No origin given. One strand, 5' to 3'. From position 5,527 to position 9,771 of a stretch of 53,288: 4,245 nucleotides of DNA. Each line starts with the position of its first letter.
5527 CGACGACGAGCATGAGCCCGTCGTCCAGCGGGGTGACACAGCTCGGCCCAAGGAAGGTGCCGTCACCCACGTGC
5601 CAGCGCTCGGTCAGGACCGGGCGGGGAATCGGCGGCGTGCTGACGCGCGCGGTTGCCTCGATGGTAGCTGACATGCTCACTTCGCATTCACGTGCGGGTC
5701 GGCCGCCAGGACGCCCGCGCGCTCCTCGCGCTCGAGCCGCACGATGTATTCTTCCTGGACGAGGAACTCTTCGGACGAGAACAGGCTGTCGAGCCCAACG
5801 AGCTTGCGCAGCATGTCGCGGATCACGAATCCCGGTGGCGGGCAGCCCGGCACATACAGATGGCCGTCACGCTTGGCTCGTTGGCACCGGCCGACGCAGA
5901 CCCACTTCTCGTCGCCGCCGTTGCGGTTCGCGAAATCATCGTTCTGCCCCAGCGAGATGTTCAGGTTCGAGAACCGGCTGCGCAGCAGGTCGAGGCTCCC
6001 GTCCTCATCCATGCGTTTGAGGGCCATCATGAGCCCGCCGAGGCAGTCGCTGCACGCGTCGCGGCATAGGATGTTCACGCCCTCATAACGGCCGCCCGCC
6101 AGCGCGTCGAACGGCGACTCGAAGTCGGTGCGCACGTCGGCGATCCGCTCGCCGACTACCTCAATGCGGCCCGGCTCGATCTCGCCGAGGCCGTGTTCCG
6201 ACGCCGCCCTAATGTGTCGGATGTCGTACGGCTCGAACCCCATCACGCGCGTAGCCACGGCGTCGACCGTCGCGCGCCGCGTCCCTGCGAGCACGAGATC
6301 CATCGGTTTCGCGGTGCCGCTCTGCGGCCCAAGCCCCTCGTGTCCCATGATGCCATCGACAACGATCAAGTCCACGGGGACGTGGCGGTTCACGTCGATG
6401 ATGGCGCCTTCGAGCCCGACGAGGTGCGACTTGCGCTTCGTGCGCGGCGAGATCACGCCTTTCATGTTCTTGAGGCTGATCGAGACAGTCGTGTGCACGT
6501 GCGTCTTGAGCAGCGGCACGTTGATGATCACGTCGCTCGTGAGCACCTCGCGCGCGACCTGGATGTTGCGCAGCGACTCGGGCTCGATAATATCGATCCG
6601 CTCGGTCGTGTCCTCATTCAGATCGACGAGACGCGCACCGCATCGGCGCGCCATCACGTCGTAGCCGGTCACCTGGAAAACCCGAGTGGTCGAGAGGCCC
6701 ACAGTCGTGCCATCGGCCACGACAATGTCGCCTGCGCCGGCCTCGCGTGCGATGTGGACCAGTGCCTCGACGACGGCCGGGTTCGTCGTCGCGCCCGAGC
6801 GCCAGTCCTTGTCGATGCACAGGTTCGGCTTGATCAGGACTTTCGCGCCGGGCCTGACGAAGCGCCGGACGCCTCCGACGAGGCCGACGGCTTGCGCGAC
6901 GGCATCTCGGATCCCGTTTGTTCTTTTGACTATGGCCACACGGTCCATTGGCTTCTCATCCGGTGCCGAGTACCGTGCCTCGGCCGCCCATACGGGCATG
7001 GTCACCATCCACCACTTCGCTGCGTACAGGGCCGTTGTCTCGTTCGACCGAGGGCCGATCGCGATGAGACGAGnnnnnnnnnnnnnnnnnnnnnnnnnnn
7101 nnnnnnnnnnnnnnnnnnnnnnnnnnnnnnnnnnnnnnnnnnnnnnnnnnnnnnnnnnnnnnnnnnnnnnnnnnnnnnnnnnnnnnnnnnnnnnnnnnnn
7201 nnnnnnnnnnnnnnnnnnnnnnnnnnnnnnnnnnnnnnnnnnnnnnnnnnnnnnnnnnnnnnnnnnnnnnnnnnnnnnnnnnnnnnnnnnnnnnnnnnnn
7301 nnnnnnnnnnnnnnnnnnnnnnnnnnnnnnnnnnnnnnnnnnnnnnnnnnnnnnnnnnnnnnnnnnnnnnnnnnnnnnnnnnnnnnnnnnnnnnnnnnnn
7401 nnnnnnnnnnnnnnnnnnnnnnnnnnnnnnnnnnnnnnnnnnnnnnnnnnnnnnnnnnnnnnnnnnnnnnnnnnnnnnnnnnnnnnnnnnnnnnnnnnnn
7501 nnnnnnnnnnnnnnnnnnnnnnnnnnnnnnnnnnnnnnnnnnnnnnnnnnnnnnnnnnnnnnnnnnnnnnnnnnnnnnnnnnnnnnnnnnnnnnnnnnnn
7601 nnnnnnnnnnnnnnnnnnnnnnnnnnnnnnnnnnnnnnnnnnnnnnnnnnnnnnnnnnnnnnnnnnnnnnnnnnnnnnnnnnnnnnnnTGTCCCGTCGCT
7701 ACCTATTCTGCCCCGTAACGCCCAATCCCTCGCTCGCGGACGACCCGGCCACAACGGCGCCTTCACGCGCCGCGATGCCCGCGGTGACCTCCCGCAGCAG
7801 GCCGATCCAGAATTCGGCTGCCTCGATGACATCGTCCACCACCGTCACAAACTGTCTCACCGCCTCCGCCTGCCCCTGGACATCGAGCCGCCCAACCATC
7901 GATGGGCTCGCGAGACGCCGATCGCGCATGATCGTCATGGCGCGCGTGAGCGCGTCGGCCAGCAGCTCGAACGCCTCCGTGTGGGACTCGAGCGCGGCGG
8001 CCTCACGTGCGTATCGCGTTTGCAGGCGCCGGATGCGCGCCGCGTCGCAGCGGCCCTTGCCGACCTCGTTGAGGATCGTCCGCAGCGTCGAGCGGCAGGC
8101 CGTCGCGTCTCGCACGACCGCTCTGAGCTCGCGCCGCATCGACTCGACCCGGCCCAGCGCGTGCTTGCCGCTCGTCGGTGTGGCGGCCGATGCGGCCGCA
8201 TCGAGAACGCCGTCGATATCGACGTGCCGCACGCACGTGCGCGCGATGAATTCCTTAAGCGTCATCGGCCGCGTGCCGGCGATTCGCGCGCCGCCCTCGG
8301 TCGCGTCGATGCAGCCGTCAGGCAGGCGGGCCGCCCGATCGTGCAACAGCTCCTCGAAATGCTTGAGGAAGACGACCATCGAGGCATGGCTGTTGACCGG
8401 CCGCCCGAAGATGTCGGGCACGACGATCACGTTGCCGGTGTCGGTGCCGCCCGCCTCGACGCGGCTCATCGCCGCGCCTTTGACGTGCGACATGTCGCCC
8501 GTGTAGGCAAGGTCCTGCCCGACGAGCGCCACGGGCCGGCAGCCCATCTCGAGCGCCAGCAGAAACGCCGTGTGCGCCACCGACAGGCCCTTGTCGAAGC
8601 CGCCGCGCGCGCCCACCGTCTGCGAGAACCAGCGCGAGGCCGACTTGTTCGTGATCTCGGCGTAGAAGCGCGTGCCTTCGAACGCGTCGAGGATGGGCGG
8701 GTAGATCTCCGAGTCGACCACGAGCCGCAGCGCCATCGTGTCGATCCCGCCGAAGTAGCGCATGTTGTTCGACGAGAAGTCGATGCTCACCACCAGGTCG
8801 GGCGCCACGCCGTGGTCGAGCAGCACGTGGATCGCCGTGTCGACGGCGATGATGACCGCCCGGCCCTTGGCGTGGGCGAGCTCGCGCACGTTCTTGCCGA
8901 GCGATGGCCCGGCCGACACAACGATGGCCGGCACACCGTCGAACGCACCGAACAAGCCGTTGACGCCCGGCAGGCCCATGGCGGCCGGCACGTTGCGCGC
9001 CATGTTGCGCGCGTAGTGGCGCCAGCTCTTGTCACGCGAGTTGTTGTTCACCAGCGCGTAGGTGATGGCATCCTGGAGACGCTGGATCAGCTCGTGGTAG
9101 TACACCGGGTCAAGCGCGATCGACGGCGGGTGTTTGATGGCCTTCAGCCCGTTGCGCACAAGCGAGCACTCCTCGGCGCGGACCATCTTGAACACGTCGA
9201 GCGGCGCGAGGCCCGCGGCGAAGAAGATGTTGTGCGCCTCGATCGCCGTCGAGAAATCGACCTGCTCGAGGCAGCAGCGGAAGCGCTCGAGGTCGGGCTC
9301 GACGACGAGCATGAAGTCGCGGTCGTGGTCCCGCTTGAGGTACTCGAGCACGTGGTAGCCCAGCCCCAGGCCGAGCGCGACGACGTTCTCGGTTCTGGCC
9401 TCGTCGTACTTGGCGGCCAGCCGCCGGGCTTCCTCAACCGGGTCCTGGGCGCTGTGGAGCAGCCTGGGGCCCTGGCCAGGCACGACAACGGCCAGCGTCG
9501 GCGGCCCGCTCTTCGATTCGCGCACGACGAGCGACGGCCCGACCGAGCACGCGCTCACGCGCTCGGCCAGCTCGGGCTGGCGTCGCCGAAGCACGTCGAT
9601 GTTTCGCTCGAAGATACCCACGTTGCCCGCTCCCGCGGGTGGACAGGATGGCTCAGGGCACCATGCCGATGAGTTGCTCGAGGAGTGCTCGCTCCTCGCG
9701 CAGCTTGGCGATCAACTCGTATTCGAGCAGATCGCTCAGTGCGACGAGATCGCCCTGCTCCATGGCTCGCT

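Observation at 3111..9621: Two Maf paralogs bracket an uncharacterised regulator / DUF362 Fe-S / NHL propeller cassette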

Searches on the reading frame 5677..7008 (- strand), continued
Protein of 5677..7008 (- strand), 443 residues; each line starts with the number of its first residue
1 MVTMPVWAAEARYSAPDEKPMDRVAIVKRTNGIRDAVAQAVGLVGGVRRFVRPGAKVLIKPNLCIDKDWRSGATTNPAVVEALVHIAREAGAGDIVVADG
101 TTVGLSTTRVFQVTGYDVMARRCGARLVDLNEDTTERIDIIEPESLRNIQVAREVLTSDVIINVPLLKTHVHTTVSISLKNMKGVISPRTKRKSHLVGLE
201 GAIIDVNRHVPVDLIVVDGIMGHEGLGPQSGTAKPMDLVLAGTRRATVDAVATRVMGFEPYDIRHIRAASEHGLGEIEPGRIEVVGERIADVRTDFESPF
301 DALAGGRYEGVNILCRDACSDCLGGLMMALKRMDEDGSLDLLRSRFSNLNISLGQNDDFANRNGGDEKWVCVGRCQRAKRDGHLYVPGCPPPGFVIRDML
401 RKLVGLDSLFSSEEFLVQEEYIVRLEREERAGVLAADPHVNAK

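Call 75: search_protein_families(library=pfam, proteins=[L016:740-1978:+, L016:2204-3121:+, L016:3141-3965:+, L016:4010-5062:+, L016:5141-6289:+, L016:6286-7821:+, L016:7814-8581:+, L016:8563-9786:+, L016:9866-11050:+], max_evalue=0.0001)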
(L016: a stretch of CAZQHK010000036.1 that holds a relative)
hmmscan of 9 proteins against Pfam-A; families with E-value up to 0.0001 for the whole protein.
L016:740-1978:+ (412 aa): 1 family
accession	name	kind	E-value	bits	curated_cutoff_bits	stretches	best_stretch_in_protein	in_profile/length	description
PF01609.27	DDE_Tnp_1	-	2e-08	34.7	23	1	114-340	4-171/200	Transposase DDE domain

L016:2204-3121:+ (305 aa): 1 family
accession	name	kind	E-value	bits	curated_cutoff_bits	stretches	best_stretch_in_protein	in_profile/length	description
PF07963.17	N_methyl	-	7e-06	25.8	21.2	1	21-43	4-26/27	Prokaryotic N-terminal methylation motif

L016:3141-3965:+ (274 aa): 0 families

L016:4010-5062:+ (350 aa): 1 family
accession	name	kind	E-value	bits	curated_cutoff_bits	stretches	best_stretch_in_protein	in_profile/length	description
PF07963.17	N_methyl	-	1.4e-07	31.2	21.2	1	10-35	1-26/27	Prokaryotic N-terminal methylation motif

L016:5141-6289:+ (382 aa): 1 family
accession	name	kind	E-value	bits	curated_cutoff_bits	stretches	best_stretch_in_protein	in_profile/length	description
PF01075.23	Glyco_transf_9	-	6.7e-31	107.9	22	1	121-343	11-240/247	Glycosyltransferase family 9 (heptosyltransferase)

L016:6286-7821:+ (511 aa): 1 family
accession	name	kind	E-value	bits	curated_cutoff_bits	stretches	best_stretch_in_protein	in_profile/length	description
PF01663.27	Phosphodiest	-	1.2e-33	117.6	23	1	10-377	3-296/342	Type I phosphodiesterase / nucleotide pyrophosphatase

L016:7814-8581:+ (255 aa): 2 families
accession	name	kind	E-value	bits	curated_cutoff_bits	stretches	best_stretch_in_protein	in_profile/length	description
PF02348.25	CTP_transf_3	-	3.1e-21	76.6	22.6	1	10-210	2-205/217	Cytidylyltransferase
PF12804.13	NTP_transf_3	-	1e-05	26.2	27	1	12-133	3-120/160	MobA-like NTP transferase domain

L016:8563-9786:+ (407 aa): 9 families
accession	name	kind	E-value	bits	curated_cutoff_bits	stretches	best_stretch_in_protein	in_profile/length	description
PF18603.7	LAL_C2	-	1.1e-16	61.3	29.4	1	330-404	2-77/78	L-amino acid ligase C-terminal domain 2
PF02655.19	ATP-grasp_3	-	2.2e-12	47.8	23.2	1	111-284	3-159/160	ATP-grasp domain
PF02786.22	CPSase_L_D2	-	1.3e-11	44.8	19.8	1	127-315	18-210/211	Carbamoyl-phosphate synthase L chain, ATP binding domain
PF01071.24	GARS_A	-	1.9e-10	41.3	27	1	110-215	1-111/194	Phosphoribosylglycinamide synthetase, ATP-grasp (A) domain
PF13535.11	ATP-grasp_4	-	6.2e-10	39.4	27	1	145-285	1-155/160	ATP-grasp domain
PF18130.6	ATPgrasp_N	-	1.2e-07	32.7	27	1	24-100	2-81/81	ATP-grasp N-terminal domain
PF07478.18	Dala_Dala_lig_C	-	7e-07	29.4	24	1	139-222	22-108/204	D-ala D-ala ligase C-terminus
PF21360.3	PylC-like_N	-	1.9e-05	25.2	27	0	14-93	6-85/96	PylC-like, N-terminal domain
PF02222.28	ATP-grasp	-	2.3e-05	24.6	27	1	119-279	3-160/179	ATP-grasp domain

L016:9866-11050:+ (394 aa): 1 family
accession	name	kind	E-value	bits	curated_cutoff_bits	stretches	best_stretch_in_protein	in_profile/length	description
PF04015.17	DUF362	-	2.7e-45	155.3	24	1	46-241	1-198/200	Domain of unknown function (DUF362)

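Call 79: find_encoding_contigs(protein=P0012, flank=9000, max_places=1)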
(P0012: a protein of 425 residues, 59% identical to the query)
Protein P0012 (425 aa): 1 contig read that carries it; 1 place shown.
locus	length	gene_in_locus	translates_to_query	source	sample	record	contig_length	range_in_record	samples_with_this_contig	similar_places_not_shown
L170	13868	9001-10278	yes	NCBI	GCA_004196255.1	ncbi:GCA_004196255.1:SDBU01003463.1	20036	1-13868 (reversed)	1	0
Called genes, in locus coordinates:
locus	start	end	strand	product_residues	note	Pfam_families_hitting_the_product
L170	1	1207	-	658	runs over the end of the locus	PF05226:CHASE2, PF00211:Guanylate_cyc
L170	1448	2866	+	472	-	PF04773:FecR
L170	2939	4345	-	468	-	PF00072:Response_reg, PF00158:Sigma54_activat, PF14532:Sigma54_activ_2, PF07728:AAA_5 (weak), PF25601:AAA_lid_14, PF02954:HTH_8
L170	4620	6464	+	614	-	PF20157:Maf_flag10_N (weak), PF01973:MptE-like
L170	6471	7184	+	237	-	PF03692:CxxCxxCC (faint)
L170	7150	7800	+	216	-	PF01047:MarR, PF13412:HTH_24, PF14947:HTH_45 (weak), PF08484:Methyltransf_14, PF22674:C2185-like_N (weak)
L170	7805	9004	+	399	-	PF00535:Glycos_transf_2, PF23914:TPR_CcmH_CycH (weak), PF00515:TPR_1, PF07719:TPR_2, PF13181:TPR_8 (weak), PF13414:TPR_11, PF13424:TPR_12 (weak), PF14559:TPR_19, +12 more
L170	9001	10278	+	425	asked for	PF04015:DUF362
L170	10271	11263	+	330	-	PF17170:DUF5128 (faint), PF13449:Phytase-like (faint), PF01436:NHL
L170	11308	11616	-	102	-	PF07578:LAB_N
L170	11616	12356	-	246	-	PF00535:Glycos_transf_2, PF10111:Glyco_tranf_2_2 (weak), PF13641:Glyco_tranf_2_3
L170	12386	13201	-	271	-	PF03447:NAD_binding_3, PF01958:Asp_DH_C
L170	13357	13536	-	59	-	-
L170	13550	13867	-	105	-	?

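Call 80: find_encoding_contigs(protein=P0015, flank=9000, max_places=1)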
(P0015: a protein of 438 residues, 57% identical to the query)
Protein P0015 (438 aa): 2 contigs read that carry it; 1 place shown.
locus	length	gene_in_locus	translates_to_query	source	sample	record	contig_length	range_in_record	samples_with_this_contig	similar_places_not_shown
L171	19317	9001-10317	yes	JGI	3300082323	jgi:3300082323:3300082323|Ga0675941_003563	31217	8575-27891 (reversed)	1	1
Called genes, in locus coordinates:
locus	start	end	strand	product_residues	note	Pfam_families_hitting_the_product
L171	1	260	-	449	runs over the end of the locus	PF00884:Sulfatase, PF01663:Phosphodiest, PF16347:SGSH_C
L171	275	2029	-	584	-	PF00890:FAD_binding_2 (weak), PF01266:DAO (weak), PF12831:FAD_oxidored, PF13450:NAD_binding_8 (weak)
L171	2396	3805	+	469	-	PF00224:PK, PF02887:PK_C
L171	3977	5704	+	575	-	PF02465:FliD_N, PF07195:FliD_C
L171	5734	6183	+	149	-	PF02561:FliS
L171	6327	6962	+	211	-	PF27299:TP0873_N, PF26154:DUF8042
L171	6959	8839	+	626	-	PF20157:Maf_flag10_N (weak), PF01973:MptE-like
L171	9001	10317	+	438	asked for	PF04015:DUF362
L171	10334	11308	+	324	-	PF01436:NHL (weak)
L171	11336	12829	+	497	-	PF01973:MptE-like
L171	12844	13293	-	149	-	PF19502:DUF6036 (faint)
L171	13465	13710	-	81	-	PF10387:DUF2442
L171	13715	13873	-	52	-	PF13711:DUF4160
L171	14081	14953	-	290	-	PF08668:HDOD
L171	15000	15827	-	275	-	PF00072:Response_reg, PF13581:HATPase_c_2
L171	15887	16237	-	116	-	PF01740:STAS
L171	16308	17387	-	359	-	PF01066:CDP-OH_P_transf, PF22674:C2185-like_N (weak)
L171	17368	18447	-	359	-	PF01066:CDP-OH_P_transf, PF08484:Methyltransf_14 (weak), PF22674:C2185-like_N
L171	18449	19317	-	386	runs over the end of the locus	PF08240:ADH_N, PF00107:ADH_zinc_N (weak)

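Call 81: find_encoding_contigs(protein=P0022, flank=9000, max_places=1)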
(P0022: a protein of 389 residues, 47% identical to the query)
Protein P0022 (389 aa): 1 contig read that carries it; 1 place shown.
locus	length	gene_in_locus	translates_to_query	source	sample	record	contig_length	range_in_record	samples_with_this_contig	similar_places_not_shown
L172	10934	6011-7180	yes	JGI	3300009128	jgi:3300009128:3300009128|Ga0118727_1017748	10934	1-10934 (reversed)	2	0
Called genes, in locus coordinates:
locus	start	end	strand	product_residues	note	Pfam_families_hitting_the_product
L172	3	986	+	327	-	?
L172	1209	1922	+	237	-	PF06283:ThuA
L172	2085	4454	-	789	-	PF14814:UB2H, PF00912:Transgly, PF00905:Transpeptidase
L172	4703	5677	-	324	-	PF01261:AP_endonuc_2, PF03786:UxuA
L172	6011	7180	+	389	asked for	PF04015:DUF362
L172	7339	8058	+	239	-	-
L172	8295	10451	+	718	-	PF02901:PFL-like, PF01228:Gly_radical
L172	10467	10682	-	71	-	-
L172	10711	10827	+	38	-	-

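Call 94: find_encoding_contigs(protein=P0014, flank=9000, max_places=1)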
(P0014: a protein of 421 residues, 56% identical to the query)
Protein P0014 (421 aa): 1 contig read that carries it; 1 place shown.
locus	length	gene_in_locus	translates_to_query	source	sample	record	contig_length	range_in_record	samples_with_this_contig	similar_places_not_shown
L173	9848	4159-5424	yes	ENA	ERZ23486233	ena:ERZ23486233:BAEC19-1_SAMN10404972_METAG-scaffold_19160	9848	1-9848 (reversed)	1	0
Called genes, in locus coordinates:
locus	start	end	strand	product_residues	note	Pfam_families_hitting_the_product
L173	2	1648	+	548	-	?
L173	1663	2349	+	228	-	PF03692:CxxCxxCC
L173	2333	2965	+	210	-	PF01047:MarR (faint), PF13412:HTH_24 (weak), PF14947:HTH_45 (weak), PF22674:C2185-like_N (weak)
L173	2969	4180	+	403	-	PF00535:Glycos_transf_2, PF13371:TPR_9 (faint), PF07719:TPR_2 (faint), PF23914:TPR_CcmH_CycH (faint), PF12895:ANAPC3 (faint), PF13414:TPR_11 (faint), PF13432:TPR_16 (weak), PF14559:TPR_19, +12 more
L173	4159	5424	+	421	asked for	PF04015:DUF362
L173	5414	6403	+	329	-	PF17170:DUF5128 (faint), PF23381:Beta-prop_IFT122_1st (faint), PF01436:NHL (weak)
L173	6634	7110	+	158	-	PF13412:HTH_24 (faint), PF13463:HTH_27 (faint), PF22381:Staph_reg_Sar_Rot, PF01047:MarR, PF12802:MarR_2, PF13601:HTH_34 (faint), PF01325:Fe_dep_repress (weak)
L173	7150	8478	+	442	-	PF25954:Beta-barrel_RND_2 (weak), PF25967:RND-MFP_C (weak), PF25975:CzcB_C (weak), PF25989:YknX_C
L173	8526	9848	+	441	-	?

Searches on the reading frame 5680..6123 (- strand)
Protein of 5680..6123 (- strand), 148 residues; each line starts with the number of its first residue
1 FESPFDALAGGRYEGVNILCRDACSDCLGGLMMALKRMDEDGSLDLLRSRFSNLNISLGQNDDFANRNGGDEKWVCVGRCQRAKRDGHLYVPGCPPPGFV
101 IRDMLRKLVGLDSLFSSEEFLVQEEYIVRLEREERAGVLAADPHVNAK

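Call 68: search_protein_families(library=pfam, proteins=[window:5680-6123:-], max_evalue=5)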
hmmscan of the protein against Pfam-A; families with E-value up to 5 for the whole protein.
seq(148 aa): 0 families

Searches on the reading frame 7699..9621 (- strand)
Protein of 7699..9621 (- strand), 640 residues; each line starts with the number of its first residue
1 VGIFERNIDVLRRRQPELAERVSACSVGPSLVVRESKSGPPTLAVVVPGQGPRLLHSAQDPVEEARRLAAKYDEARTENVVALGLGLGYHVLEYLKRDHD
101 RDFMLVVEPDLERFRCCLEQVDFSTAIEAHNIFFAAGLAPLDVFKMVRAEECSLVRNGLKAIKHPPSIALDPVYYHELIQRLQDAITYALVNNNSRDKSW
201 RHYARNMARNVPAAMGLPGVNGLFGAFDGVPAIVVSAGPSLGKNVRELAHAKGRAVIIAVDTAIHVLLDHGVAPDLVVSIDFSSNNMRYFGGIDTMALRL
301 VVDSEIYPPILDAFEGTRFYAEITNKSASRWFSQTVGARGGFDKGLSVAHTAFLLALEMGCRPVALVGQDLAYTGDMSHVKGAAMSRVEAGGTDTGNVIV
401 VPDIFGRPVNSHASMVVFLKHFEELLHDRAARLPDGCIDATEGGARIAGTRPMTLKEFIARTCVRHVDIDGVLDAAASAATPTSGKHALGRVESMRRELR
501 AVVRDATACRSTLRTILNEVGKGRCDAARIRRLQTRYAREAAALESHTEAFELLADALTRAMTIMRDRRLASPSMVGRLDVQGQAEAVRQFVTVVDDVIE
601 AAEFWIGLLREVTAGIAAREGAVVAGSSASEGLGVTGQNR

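Call 8: search_protein_families(library=pfam, proteins=[window:7699-9621:-], max_evalue=0.01)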
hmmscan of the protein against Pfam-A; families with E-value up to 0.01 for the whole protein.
window:7699-9621:- (640 aa): 2 families
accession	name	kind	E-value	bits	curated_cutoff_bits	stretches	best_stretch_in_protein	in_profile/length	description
PF01973.23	MptE-like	-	7.5e-38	130.4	34.6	1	206-375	2-170/171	6-hydroxymethylpterin diphosphokinase MptE-like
PF20157.4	Maf_flag10_N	-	1.3e-08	35.1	23.5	1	75-128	110-162/228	Glycosyltransferase Maf N-terminal domain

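Call 15: search_protein_families(library=ncbifam, proteins=[window:7699-9621:-], max_evalue=0.01)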
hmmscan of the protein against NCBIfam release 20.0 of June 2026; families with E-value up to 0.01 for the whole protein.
window:7699-9621:- (640 aa): 1 family
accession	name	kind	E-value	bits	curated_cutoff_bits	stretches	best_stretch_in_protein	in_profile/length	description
NF050051.1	FlagModPseD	domain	3.7e-24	85.3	670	1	232-452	230-455/640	flagellin modification protein PseD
